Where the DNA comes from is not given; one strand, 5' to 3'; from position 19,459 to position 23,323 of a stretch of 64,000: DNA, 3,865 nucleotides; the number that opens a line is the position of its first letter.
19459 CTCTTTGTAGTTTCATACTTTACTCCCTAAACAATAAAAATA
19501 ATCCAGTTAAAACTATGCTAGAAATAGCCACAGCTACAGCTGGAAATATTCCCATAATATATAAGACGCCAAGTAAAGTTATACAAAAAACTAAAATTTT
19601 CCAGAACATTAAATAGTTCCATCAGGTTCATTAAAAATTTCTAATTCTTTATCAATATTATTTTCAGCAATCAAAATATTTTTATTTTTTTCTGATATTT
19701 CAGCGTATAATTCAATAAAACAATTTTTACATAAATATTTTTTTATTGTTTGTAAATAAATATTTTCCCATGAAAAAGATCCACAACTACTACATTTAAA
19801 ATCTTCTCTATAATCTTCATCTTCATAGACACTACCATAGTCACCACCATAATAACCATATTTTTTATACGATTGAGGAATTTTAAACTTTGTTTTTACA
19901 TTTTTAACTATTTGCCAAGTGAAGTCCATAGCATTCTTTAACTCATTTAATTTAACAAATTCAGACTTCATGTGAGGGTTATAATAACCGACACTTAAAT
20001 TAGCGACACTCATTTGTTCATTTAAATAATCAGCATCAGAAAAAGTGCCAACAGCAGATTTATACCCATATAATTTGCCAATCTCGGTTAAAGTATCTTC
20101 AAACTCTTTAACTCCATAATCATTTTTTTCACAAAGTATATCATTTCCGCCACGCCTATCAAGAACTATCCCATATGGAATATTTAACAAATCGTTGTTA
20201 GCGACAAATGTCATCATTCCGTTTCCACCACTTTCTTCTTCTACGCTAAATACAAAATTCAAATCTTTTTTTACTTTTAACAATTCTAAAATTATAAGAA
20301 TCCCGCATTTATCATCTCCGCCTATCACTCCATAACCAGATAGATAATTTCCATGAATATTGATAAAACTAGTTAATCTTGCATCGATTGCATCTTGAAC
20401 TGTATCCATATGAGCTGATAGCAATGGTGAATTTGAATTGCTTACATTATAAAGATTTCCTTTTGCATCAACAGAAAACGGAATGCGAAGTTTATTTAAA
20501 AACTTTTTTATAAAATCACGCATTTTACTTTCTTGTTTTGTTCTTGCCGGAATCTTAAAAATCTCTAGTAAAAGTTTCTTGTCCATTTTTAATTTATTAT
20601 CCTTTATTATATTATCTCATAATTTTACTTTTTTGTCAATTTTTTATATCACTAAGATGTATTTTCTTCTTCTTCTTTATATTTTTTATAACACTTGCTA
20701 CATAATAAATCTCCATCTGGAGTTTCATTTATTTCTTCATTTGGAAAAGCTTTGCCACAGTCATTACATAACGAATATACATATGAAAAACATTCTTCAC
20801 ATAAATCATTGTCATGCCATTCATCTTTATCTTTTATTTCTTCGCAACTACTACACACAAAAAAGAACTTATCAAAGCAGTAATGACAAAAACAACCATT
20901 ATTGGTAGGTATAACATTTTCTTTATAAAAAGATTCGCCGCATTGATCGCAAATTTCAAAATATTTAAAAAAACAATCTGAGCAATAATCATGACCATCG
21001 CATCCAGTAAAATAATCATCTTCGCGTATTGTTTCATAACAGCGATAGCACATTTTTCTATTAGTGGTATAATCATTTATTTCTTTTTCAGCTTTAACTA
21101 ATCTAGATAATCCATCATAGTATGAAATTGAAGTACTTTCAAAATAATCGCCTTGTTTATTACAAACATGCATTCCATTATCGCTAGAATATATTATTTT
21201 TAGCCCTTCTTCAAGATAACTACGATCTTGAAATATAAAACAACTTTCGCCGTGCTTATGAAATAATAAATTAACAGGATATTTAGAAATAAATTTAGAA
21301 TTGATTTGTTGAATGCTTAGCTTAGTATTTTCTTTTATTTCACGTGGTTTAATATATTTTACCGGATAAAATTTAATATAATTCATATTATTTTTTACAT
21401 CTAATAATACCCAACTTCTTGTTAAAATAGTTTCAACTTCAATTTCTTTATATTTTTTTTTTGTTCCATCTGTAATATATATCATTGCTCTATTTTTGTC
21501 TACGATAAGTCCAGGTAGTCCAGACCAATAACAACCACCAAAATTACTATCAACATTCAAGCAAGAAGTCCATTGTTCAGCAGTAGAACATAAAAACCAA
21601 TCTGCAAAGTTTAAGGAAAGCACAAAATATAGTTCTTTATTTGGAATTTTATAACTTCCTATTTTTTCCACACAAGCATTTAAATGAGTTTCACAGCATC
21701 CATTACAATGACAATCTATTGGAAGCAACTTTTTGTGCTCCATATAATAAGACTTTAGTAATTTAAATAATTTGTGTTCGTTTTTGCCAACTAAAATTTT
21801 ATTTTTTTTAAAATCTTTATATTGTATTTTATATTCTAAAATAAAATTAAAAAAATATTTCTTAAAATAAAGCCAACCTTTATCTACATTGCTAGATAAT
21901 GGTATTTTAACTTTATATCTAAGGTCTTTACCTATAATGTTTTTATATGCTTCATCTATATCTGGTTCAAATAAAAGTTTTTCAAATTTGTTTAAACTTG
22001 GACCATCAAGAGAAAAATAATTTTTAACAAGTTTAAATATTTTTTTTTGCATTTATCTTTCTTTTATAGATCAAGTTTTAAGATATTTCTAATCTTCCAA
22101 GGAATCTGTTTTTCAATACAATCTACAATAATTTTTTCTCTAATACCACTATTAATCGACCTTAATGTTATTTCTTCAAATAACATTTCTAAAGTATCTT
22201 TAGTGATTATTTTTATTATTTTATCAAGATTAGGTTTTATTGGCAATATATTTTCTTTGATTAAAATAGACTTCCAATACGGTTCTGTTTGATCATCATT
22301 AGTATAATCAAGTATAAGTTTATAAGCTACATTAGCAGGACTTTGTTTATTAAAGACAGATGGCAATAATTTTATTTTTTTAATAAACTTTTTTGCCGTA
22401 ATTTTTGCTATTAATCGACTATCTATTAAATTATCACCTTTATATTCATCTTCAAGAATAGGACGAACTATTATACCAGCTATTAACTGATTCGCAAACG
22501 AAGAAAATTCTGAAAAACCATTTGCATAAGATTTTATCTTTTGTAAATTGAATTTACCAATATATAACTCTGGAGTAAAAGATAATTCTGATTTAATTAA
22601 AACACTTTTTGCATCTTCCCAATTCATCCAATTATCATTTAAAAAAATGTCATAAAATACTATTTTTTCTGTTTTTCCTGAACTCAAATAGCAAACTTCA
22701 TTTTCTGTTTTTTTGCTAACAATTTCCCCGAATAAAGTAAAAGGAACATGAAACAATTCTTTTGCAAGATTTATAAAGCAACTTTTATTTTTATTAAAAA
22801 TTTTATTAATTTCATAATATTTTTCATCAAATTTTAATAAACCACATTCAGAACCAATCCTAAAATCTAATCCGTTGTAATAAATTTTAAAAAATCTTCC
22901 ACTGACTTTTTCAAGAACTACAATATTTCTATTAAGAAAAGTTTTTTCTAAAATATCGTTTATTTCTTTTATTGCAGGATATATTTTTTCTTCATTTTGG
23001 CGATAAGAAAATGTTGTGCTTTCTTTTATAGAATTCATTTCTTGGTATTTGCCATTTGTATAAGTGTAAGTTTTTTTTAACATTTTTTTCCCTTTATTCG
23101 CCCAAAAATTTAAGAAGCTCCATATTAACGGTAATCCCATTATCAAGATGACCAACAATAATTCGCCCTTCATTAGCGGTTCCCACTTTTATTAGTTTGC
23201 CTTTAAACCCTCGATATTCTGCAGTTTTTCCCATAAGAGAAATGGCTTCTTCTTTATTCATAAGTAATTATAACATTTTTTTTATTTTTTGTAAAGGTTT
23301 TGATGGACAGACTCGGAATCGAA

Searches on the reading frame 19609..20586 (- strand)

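Call 37: search_protein_families(library=pfam, proteins=[window:19609-20586:-], max_evalue=0.001)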
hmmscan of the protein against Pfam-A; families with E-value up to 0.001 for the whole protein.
window:19609-20586:- (325 aa): 3 families
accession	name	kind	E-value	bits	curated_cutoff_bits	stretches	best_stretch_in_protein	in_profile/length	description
PF01546.33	Peptidase_M20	-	4e-08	33.8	24.6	1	55-133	1-91/206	Peptidase family M20/M25/M40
PF05343.19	Peptidase_M42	-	0.00034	20.2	23.2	0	91-130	134-179/292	M42 glutamyl aminopeptidase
PF04389.22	Peptidase_M28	-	0.00054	20.2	21.3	1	51-179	12-131/193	Peptidase family M28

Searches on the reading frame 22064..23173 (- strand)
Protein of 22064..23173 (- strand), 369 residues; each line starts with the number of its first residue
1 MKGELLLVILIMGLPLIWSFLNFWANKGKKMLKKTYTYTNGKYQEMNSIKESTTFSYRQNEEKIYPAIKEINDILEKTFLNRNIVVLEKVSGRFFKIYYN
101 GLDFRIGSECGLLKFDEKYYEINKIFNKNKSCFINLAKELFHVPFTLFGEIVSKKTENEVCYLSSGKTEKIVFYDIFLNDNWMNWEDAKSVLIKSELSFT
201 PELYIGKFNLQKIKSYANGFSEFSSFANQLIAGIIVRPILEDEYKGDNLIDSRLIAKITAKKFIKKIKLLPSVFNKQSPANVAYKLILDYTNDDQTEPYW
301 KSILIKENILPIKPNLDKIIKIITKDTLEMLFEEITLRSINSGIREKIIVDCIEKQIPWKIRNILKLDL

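Call 36: search_protein_families(library=pfam, proteins=[window:22064-23173:-], max_evalue=0.001)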
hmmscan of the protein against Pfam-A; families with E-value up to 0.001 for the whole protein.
window:22064-23173:- (369 aa): 1 family
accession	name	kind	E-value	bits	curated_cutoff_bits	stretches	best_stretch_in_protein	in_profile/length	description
PF09414.15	RNA_ligase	-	4.2e-05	24.2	27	1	83-237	2-156/171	RNA ligase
